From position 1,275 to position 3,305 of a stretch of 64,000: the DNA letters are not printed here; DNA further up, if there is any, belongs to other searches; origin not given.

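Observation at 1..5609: A/V-type ATPase operon in an actinobacterium that also carries a complete F1Fo operon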

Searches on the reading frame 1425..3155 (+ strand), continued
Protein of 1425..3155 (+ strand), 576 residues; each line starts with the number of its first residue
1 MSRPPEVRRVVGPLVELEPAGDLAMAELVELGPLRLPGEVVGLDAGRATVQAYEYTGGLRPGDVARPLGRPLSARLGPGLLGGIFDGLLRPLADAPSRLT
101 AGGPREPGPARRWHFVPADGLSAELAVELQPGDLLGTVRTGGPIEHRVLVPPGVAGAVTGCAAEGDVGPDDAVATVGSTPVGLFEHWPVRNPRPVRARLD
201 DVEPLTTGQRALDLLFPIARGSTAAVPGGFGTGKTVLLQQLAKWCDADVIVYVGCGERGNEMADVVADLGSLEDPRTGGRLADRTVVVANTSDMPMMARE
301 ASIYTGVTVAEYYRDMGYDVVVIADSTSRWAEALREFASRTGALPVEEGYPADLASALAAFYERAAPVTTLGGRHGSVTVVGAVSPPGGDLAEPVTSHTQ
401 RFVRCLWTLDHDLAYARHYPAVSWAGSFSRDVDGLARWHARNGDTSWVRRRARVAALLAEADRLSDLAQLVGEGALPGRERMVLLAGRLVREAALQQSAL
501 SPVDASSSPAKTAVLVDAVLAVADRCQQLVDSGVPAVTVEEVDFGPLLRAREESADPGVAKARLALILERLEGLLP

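Call 54: search_solved_structures(query=window:1425-3155:+, max_evalue=1e-50)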
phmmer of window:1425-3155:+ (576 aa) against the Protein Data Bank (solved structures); distinct sequences matched with E-value up to 1e-50: 35.
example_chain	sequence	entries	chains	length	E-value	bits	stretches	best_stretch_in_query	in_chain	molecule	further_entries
3m4y_A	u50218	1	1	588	3.6e-156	524.6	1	7-540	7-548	V-type ATP synthase alpha chain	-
1vdz_A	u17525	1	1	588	7e-156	523.6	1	7-540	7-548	A-type ATPase subunit A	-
3sdz_A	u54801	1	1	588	1.3e-155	522.8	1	7-540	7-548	V-type ATP synthase alpha chain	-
3se0_A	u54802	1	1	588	1.8e-155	522.3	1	7-540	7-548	V-type ATP synthase alpha chain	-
3qjy_A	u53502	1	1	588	4.5e-155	521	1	7-540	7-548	V-type ATP synthase alpha chain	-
3qia_A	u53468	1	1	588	4.5e-155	521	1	7-540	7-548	V-type ATP synthase alpha chain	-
3i4l_A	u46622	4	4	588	7.5e-155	520.2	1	7-540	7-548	A-TYPE ATP SYNTHASE CATALYTIC SUBUNIT A | V-type ATP synthase alpha chain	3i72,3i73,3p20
3ikj_A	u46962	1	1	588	1.2e-154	519.6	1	7-540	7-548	V-type ATP synthase alpha chain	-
3nd9_A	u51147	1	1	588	4.2e-154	517.7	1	7-540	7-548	V-type ATP synthase alpha chain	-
3qg1_A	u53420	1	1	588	4.8e-154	517.6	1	7-540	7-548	V-type ATP synthase alpha chain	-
3nd8_A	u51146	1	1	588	6.9e-154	517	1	7-540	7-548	V-type ATP synthase alpha chain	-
3mfy_A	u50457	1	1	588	1.5e-153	516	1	7-540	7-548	V-type ATP synthase alpha chain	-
5x09_A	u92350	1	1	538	6e-146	490.8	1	51-540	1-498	V-type ATP synthase alpha chain,V-type ATP synthase alpha chain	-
3w3a_A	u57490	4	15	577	4.5e-143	481.3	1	7-540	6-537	V-type ATP synthase alpha chain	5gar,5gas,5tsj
3a5c_A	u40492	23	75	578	4.5e-143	481.3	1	7-540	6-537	V-type ATP synthase alpha chain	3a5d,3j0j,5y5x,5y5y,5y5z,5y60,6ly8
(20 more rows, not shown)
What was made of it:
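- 1425..3155 (+): A subunit (catalytic), 576 aa. Walker A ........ and the GERGNEM motif are intact. Closest solved structures: Pyrococcus A 524 bits, Thermus 481, E. hirae 438 (call 54).
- Closest known: Enterococcus hirae Na+-translocating V-ATPase. Different: Subunit A is more distant (438 bits) than archaeal A (524 bits) (call 54).
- Subunit A is also closer to archaeal A-type synthases (524 bits) than to the E. hirae pump (438 bits) (call 54). Subunit A is closest to the Pyrococcus and Thermus enzymes (call 54).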

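Call 55: find_encoding_contigs(protein=window:1425-3155:+, flank=10000, max_places=3)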
Protein window:1425-3155:+ (576 aa): no gene with exactly this product is on record in the collection.

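Call 57: find_homologous_proteins(query=L001:7433-8842:+, max_evalue=1e-10)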
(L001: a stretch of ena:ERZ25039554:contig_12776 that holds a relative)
Query L001:7433-8842:+ (470 aa): 3767 proteins with E <= 1e-10 among 8000 candidates; the best 120 are listed.
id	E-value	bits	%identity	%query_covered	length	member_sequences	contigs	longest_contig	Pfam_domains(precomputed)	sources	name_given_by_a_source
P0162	7.7e-285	963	96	100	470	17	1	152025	PF01496.25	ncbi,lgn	-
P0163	1.6e-175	603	64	98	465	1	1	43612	PF01496.25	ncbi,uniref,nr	ncbi:MAG TPA: V-type ATPase 116kDa subunit family protein [Actinophytocola sp.]|uniref:V-type ATPase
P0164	1.5e-169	583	63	97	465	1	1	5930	PF01496.25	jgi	jgi:V/A-type H+-transporting ATPase subunit I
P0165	2.5e-168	579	62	98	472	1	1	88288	PF01496.25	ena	-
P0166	5.1e-168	578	62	99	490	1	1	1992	PF01496.25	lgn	-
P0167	5.3e-168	578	63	98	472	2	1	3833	PF01496.25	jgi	jgi:V/A-type H+/Na+-transporting ATPase subunit I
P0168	8.0e-167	574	62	98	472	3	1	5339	PF01496.25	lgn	-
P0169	1.2e-166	573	62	98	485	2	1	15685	PF01496.25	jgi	-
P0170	1.4e-166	573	61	99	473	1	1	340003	PF01496.25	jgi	jgi:V/A-type H+-transporting ATPase subunit I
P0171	1.5e-166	573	63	97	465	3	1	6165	PF01496.25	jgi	jgi:V/A-type H+-transporting ATPase subunit I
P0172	4.0e-166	571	61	99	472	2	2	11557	PF01496.25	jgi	jgi:V/A-type H+/Na+-transporting ATPase subunit I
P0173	6.9e-166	571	62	97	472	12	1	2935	PF01496.25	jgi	jgi:V/A-type H+/Na+-transporting ATPase subunit I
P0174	8.0e-166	571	61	99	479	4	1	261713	PF01496.25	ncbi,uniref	ncbi:V-type ATPase 116kDa subunit family protein [Streptomyces aquilus]|uniref:V-type ATPase 116kDa 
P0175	1.6e-165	570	62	99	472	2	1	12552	PF01496.25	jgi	-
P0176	2.3e-165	569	61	99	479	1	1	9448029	PF01496.25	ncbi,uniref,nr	ncbi:ATPase [Streptomyces sp. Act143]|uniref:V-type ATPase 116kDa subunit family protein n=1 Tax=Str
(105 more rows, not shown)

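Call 58: find_encoding_contigs(protein=P0162, flank=10000, max_places=3)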
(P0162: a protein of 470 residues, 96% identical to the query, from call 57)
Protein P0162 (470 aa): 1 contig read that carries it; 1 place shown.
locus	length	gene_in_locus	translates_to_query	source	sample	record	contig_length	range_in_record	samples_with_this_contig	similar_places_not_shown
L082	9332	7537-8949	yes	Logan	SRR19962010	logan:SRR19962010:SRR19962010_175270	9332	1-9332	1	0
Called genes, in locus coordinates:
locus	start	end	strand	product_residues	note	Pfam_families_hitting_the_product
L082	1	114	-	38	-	?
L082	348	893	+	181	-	PF13302:Acetyltransf_3, PF00583:Acetyltransf_1 (weak)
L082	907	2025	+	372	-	PF01266:DAO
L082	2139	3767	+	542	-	PF04122:CW_binding_2, PF00413:Peptidase_M10 (weak)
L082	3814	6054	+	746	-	PF04879:Molybdop_Fe4S4, PF00384:Molybdopterin, PF01568:Molydop_binding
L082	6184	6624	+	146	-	-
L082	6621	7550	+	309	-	-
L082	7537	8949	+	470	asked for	PF01496:V_ATPase_I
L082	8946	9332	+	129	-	?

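Call 76: predict_structure(alignment_id=A8)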
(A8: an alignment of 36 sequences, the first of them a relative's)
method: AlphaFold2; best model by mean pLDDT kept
length: 470 residues; sequences in the alignment: 36
mean_pLDDT: 78.3   pTM: 0.61
mean pLDDT of the five models: 78.3, 76.0, 75.6, 72.4, 67.0
residues with pLDDT >= 90: 140; 70-90: 225; 50-70: 40; < 50: 65
segments of 3 or more residues with pLDDT < 50: 1-8, 147-173, 441-470
pLDDT, mean of each block of 10 residues (from residue 1): 41 90 91 81 69 86 70 89 87 87 89 86 92 82 48 41 43 58 83 91 93 84 90 91 84 86 87 85 71 83 91 93 96 95 84 83 81 79 84 91 92 92 83 64 44 33 34
secondary structure, 60 per line:
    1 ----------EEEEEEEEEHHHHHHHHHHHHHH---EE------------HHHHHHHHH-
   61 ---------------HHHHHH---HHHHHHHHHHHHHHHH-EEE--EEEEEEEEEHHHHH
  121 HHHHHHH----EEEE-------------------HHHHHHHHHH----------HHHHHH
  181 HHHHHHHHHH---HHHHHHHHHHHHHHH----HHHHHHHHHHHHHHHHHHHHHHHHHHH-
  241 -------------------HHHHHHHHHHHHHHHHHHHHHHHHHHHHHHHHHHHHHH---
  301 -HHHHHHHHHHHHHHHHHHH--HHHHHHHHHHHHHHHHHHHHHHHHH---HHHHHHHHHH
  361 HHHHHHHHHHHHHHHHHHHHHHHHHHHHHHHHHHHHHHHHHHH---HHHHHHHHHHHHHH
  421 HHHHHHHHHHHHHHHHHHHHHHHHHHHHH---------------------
elements in order: E11-19 H20-33 H51-59 H76-81 H85-100 E102-104 E107-115 H116-127 E132-135 H155-164 H175-190 H194-208 H213-239 H260-297 H302-320 H323-347 H351-403 H407-449
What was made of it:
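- The AF2 model of I shows a soluble domain of about residues 10-135 followed by eight long helices (call 76).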

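Call 79: fold_search(model_id=the predicted structure, library=pdb)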
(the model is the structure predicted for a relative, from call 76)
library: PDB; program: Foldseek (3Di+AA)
matches with E <= 10: 218; with E <= 0.001: 35
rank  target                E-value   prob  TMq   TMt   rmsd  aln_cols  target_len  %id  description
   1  6pe4_A                1.5e-08  1.00  0.45  0.31  22.4       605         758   16  Yeast Vo motor in complex with 1 VopQ molecule (released 2020-05-20)
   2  6m0s_A                1.8e-08  1.00  0.44  0.31  22.4       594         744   16  3.6A Yeast Vo state3 prime (released 2020-11-04)
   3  8eas_a                1.9e-08  1.00  0.47  0.32  21.5       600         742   16  Yeast VO in complex with Vma12-22p (released 2022-11-02)
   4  9brd_a                2.0e-08  1.00  0.47  0.31  27.0       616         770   15  Synaptic Vesicle V-ATPase with synaptophysin and SidK, State 3 (released 2024-06-26)
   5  6r0z_N                2.2e-08  1.00  0.43  0.33  25.4       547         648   21  Thermus thermophilus V/A-type ATPase/synthase, rotational state 1L (released 2019-08-28)
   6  9brb_a                3.8e-08  1.00  0.49  0.32  26.2       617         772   16  Synaptic Vesicle V-ATPase with synaptophysin and SidK, State 1 (released 2024-06-26)
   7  8eau_a                4.5e-08  1.00  0.47  0.32  20.7       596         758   17  Yeast VO in complex with Vma21p (released 2022-11-02)
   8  9e7l_A                4.7e-08  1.00  0.47  0.32  22.0       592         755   17  Yeast V-ATPase Vo proton channel bound to nanobody 2WVA7 (released 2025-02-05)
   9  6qum_N                5.1e-08  1.00  0.45  0.35  24.1       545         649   20  Thermus thermophilus V/A-type ATPase/synthase, rotational state 1 (released 2019-08-28)
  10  6vq8_a                8.3e-08  1.00  0.44  0.30  23.6       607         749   15  Mammalian V-ATPase from rat brain - composite model of rotational state 3 bound to ADP and SidK (built from focused re (released 2020-03-18)
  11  6vq6_a                9.8e-08  1.00  0.45  0.30  23.4       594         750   16  Mammalian V-ATPase from rat brain - composite model of rotational state 1 bound to ADP and SidK (built from focused re (released 2020-03-18)
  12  9cf8_R                1.1e-07  1.00  0.45  0.36  10.6       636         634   14  Cryo-EM structure of human kidney V-ATPase state 1 (released 2025-08-06)
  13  6wm2_R                1.1e-07  1.00  0.44  0.29  26.0       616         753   16  Human V-ATPase in state 1 with SidK and ADP (released 2020-11-11)
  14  6c6l_A                1.2e-07  1.00  0.42  0.30  21.8       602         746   16  Yeast Vacuolar ATPase Vo in lipid nanodisc (released 2018-03-21)
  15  9moy_Q                1.2e-07  1.00  0.38  0.27  27.4       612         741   16  Reconstituted yeast V-ATPase bound to Rtc5p (released 2026-04-08)
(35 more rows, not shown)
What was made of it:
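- Foldseek gives probability 1.0 to V-type a subunits (call 79).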

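Call 84: search_protein_families(library=ncbifam, proteins=[L082:3814-6054:+, L082:6184-6624:+, L082:6621-7550:+], max_evalue=0.00001)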
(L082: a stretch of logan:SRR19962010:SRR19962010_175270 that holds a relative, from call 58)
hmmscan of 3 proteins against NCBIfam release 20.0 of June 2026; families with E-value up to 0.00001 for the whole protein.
L082:3814-6054:+ (746 aa): 25 families
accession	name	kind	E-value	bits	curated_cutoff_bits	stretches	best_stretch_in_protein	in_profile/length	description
TIGR01591.1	Fdh-alpha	equivalog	7e-58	196.3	666.25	1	9-443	2-436/672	formate dehydrogenase subunit alpha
NF012032.0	PRK15488.1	equivalog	2.2e-51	174.8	694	3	7-336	45-367/759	thiosulfate reductase PhsA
NF041783.2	mnquin_red_QrcB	equivalog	3.2e-43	147.9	440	2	5-330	52-365/695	menaquinone reductase molybdopterin-binding-like subunit QrcB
NF047855.1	AssmNtatRedNasC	equivalog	3.8e-41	141.1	1100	1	9-445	24-464/708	assimilatory nitrate reductase catalytic subunit NasC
NF041323.1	Nitr_red_NasA_Halo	equivalog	7.8e-32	110.6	1000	1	15-443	5-428/673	assimilatory nitrate reductase NasA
NF041714.1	arsenate_red_ArrA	equivalog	7.3e-24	83.9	1600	2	258-462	326-539/848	arsenate respiratory reductase molybdopterin-containing subunit ArrA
TIGR00509.1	bisC_fam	subfamily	2.4e-23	82.3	1017.55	1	67-451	66-473/772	molybdopterin guanine dinucleotide-containing S/N-oxide reductase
TIGR03479.1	DMSO_red_II_alp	subfamily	3.7e-21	74.9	984.75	1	45-241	105-297/913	molybdopterin-dependent oxidoreductase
NF041513.1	formate_DH_Act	exception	1.3e-20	72.8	1400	1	8-79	45-113/1067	formate dehydrogenase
TIGR02166.1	dmsA_ynfE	subfamily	5.8e-20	70.9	777.7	1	44-236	88-284/794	DMSO/selenate family reductase complex A subunit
TIGR01553.1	formate-DH-alph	equivalog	6.2e-20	70.6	814.2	1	3-236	42-289/1009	formate dehydrogenase-N subunit alpha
TIGR01701.1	Fdhalpha-like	subfamily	3.2e-17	62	582.15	1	60-441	99-496/744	FdhF/YdeP family oxidoreductase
NF041885.1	selenate_YnfE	exception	3.2e-15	55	1675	1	13-242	57-297/805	selenate/tellurate reductase subunit YnfE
NF010055.0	PRK13532.1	equivalog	9.1e-14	50.6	904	1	9-103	46-147/830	nitrate reductase catalytic subunit NapA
NF011567.1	PRK14991.1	equivalog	1.2e-13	49.8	1750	0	651-705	910-964/1022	tetrathionate reductase subunit TtrA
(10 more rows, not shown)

L082:6184-6624:+ (146 aa): 0 families

L082:6621-7550:+ (309 aa): 0 families
